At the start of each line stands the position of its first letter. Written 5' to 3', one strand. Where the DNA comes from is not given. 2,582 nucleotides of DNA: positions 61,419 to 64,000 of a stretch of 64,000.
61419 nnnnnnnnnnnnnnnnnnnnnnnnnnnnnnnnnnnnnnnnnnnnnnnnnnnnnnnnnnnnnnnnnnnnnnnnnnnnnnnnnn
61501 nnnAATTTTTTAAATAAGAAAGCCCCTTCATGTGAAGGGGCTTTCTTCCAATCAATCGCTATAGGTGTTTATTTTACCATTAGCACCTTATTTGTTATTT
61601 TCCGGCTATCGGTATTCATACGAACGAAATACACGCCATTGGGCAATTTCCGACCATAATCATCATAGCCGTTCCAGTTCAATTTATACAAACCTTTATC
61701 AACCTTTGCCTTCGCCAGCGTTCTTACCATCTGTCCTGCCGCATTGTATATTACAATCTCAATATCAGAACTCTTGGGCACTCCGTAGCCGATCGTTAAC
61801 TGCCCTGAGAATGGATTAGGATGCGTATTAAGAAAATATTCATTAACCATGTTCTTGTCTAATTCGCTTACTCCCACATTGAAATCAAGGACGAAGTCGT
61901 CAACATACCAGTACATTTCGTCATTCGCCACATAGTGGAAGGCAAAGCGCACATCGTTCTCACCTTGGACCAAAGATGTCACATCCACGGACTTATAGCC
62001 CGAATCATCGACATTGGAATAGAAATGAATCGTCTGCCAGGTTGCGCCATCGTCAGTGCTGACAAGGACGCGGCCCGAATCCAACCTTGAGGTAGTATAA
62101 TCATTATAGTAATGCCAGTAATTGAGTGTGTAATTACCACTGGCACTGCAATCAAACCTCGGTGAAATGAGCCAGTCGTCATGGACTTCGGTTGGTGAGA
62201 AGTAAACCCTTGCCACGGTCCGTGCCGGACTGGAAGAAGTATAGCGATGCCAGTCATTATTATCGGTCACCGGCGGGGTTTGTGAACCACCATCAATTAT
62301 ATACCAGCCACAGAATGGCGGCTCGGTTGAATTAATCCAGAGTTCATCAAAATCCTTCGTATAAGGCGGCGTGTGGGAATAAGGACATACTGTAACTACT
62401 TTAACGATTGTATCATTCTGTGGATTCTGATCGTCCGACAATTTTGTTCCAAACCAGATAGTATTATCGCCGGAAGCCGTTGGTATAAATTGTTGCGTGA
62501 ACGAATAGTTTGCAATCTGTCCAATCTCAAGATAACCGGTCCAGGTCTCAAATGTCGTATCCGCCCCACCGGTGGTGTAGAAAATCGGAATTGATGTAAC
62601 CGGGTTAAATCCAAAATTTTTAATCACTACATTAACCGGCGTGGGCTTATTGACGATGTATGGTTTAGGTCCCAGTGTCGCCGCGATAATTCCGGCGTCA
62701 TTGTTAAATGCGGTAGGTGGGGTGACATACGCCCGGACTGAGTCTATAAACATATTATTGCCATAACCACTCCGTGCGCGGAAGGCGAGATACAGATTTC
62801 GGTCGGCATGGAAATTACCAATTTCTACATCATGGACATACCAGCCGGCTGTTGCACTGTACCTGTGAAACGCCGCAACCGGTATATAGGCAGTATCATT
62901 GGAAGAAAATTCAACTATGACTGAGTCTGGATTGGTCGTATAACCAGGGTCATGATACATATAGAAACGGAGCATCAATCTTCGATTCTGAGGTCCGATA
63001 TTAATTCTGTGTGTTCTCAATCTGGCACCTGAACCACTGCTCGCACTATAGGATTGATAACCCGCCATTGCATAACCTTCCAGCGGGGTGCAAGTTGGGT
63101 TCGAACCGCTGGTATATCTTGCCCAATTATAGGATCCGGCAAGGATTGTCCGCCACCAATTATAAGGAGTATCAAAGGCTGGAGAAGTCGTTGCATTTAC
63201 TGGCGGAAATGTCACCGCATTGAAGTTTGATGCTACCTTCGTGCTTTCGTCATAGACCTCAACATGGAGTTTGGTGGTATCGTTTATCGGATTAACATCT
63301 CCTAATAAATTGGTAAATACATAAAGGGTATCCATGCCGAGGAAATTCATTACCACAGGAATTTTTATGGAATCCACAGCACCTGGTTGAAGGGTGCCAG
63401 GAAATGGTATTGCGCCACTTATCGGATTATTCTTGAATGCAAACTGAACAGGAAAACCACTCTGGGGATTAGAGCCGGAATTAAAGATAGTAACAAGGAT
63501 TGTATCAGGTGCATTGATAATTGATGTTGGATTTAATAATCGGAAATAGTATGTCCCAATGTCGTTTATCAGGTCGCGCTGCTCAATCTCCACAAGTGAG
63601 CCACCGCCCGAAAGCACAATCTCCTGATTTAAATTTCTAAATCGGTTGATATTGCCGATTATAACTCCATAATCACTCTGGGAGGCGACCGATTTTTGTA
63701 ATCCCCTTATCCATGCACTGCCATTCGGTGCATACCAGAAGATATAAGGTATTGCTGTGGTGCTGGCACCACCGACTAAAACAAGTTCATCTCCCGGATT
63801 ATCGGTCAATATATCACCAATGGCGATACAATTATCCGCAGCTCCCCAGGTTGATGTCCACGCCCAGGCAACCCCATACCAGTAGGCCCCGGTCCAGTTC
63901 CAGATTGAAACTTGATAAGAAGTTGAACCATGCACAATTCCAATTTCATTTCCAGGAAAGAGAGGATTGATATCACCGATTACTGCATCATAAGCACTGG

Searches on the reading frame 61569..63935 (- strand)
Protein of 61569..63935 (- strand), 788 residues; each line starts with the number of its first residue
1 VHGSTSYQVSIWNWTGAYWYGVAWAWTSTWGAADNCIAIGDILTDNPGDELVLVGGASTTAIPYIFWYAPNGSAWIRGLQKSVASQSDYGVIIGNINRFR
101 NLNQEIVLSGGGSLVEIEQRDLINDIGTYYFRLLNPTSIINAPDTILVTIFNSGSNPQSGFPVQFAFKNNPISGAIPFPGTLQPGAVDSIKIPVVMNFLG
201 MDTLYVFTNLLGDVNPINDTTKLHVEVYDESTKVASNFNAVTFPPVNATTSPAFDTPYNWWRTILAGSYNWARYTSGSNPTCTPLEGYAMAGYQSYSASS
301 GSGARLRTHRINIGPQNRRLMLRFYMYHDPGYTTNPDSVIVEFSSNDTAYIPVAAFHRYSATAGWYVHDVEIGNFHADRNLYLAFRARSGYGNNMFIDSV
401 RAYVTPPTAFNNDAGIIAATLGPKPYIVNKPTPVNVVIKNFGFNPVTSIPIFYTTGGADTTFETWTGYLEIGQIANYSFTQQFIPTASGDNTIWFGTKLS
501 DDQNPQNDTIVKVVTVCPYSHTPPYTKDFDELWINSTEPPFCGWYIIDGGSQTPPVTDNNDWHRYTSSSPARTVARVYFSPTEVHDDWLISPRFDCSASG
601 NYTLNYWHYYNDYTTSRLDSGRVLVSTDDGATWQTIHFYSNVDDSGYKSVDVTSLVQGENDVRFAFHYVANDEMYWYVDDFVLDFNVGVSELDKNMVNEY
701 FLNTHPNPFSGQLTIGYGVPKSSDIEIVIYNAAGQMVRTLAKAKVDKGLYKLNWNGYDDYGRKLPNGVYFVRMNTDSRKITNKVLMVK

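Call 9: search_protein_families(library=pfam, proteins=[window:61569-63935:-], max_evalue=0.001)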
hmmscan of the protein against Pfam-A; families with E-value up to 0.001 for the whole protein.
window:61569-63935:- (788 aa): 3 families
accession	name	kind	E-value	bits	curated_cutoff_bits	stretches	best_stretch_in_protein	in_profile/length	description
PF13860.13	FlgD_ig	-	1e-10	41.8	27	1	718-777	17-77/79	FlgD Ig-like domain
PF18962.6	Por_Secre_tail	-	2.3e-09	37.9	27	1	706-785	3-74/75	Secretion system C-terminal sorting domain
PF13585.12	CHU_C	-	0.00029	21.3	27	0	721-779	25-77/86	CHU_C Type IX secretion signal domain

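Call 10: search_protein_families(library=ncbifam, proteins=[window:61569-63935:-], max_evalue=0.01)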
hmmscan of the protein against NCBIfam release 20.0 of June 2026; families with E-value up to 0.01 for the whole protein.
window:61569-63935:- (788 aa): 12 families
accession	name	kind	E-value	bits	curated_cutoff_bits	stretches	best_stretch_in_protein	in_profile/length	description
NF038128.1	choice_anch_J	domain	2.2e-18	67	30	2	526-681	3-160/162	choice-of-anchor J domain-containing protein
TIGR04183.1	Por_Secre_tail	domain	7.2e-10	38.7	23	1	706-785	3-70/72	T9SS type A sorting domain-containing protein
NF005176.1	PRK06655.1-1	equivalog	6.5e-08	32.7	230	1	721-778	95-152/197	flagellar hook assembly protein FlgD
NF033707.1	T9SS_sortase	equivalog_domain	1.5e-07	29.5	420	1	645-779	951-1081/1095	type IX secretion system sortase PorU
NF009452.0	PRK12812.1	equivalog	6.6e-07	28.8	258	1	723-775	152-206/289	flagellar basal body rod modification protein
NF009276.0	PRK12633.1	equivalog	1.3e-05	25.1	383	1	722-775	128-181/234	flagellar basal body rod modification protein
NF009453.0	PRK12813.1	equivalog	8.8e-05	22.1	264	1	723-775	124-173/223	flagellar basal body rod modification protein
NF038113.1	T9SSA_dep_M36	equivalog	0.00028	19.2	885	1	680-786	766-868/869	T9SS-dependent M36 family metallopeptidase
NF050177.1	TapA_OM_Porphy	equivalog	0.00071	18.4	500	0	607-671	56-122/544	TapA/TapC family T9SS-dependent outer membrane protein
NF052228.1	T9SS_PorZ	equivalog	0.00076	18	260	1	705-787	676-756/757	type IX secretion system anionic LPS delivery protein PorZ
NF004496.1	PRK05842.1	equivalog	0.0033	16.7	250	1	725-776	168-221/271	flagellar hook assembly protein FlgD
NF052323.1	T9SSA_dep_M6i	equivalog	0.0044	15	600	1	703-783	959-1034/1043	T9SS-dependent M6-like inactivated metalloprotease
